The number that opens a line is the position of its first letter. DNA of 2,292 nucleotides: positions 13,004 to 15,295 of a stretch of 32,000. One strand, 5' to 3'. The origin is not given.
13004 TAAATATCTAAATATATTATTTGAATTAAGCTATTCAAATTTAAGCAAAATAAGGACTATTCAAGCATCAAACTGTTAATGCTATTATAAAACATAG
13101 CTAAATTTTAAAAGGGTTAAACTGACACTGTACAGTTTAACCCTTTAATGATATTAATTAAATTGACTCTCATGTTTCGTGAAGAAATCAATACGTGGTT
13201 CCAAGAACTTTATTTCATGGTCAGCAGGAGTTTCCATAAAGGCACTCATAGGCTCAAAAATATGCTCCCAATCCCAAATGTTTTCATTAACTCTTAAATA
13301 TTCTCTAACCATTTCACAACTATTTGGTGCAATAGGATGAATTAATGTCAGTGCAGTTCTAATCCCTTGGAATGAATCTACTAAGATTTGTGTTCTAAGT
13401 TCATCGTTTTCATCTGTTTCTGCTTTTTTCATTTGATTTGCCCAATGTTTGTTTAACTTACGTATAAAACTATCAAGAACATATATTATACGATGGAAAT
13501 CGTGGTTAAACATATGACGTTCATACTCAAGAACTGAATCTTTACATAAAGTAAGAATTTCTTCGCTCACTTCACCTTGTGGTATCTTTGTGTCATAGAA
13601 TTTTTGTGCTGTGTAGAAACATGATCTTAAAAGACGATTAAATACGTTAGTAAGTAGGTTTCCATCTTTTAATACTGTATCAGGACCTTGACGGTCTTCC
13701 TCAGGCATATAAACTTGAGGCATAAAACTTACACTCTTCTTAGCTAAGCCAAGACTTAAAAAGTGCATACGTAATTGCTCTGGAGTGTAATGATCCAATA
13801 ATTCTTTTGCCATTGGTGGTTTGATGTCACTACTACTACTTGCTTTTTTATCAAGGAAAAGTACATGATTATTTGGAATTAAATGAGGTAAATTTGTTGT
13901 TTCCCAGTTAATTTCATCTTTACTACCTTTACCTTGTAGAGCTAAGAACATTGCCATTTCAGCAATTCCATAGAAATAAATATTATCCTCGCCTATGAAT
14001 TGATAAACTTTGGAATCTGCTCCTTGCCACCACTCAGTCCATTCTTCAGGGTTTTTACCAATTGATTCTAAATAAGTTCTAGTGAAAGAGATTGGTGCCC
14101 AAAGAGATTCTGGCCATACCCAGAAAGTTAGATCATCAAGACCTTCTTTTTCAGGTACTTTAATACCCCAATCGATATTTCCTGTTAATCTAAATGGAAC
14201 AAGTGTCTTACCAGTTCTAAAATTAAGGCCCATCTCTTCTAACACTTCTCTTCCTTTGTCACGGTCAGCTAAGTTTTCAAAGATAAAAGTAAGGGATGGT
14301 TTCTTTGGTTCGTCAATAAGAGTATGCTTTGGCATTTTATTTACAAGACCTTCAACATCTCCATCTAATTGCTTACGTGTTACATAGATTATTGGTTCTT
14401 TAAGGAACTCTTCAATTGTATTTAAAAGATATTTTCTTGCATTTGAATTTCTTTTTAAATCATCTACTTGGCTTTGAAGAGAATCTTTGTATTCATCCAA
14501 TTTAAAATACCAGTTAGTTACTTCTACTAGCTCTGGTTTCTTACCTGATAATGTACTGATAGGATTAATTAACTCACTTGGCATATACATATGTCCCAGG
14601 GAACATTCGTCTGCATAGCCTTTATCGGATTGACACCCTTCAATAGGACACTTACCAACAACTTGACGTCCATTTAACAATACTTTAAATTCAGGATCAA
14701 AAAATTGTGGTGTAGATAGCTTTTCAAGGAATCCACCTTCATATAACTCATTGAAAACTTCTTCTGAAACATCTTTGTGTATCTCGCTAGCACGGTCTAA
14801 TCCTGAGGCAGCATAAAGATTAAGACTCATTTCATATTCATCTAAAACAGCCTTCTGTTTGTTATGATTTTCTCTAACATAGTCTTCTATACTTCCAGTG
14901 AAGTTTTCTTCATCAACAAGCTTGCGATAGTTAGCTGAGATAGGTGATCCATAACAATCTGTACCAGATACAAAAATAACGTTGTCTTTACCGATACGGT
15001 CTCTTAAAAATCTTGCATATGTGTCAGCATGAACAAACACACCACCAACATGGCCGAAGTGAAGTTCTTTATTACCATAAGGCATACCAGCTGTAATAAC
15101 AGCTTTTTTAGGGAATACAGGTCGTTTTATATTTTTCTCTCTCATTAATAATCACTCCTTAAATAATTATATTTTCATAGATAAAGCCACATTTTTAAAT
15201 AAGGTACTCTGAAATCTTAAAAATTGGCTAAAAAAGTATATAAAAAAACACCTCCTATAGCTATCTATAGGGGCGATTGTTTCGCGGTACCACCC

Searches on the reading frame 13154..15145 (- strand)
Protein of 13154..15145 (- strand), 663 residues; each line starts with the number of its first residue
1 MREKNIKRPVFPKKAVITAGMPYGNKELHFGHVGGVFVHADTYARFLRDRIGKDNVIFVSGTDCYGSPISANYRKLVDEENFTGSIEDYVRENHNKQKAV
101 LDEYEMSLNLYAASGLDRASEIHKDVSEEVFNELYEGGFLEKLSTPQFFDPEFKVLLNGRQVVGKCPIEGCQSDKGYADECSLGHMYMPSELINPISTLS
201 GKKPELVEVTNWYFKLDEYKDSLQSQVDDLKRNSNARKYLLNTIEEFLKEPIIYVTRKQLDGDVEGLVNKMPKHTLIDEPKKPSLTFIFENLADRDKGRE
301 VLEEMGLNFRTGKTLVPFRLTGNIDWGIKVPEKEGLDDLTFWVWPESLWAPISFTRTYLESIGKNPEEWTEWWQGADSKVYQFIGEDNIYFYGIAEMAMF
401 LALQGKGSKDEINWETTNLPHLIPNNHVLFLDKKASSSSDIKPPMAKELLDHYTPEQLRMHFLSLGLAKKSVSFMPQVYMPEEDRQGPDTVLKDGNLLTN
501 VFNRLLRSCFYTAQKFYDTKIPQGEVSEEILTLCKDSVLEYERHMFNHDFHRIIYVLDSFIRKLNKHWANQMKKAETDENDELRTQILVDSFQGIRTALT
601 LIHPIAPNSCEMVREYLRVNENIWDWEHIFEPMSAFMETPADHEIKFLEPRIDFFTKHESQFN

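Call 43: search_protein_families(library=pfam, proteins=[window:13154-15145:-], max_evalue=0.0001)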
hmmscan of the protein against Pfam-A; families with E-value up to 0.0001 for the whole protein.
window:13154-15145:- (663 aa): 1 family
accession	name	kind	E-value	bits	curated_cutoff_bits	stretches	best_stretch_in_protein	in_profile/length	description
PF09334.17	tRNA-synt_1g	-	4.2e-63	213.9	20.1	2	16-253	2-227/391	tRNA synthetases class I (M)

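Call 72: list_cluster_members(proteins=[window:13154-15145:-, window:233-1477:+, window:3311-4558:+, window:19762-20976:+, window:17872-18630:-, window:24400-28881:+, window:23703-24410:+, window:2259-2957:+])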
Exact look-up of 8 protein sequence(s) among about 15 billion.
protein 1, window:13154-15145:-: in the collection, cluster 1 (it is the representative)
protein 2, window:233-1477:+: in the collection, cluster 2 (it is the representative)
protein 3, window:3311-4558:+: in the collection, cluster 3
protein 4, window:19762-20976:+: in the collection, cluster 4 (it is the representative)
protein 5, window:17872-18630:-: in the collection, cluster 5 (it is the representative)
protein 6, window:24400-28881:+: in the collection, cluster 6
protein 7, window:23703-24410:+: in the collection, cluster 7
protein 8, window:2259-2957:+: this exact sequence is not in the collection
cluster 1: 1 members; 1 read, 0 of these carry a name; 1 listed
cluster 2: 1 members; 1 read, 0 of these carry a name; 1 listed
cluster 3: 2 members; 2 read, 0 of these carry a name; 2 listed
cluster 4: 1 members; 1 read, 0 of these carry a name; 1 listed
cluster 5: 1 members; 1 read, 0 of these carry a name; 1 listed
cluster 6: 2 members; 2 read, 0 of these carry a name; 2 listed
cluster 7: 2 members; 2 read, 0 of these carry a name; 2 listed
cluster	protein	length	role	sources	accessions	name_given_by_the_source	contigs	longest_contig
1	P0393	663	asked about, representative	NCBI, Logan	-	-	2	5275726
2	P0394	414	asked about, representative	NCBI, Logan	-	-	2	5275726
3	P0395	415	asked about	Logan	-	-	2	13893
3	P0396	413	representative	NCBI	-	-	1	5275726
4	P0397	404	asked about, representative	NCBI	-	-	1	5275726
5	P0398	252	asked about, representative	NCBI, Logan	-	-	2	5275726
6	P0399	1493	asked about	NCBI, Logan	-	-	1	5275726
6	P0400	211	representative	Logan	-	-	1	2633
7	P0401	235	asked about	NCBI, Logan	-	-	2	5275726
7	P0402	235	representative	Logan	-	-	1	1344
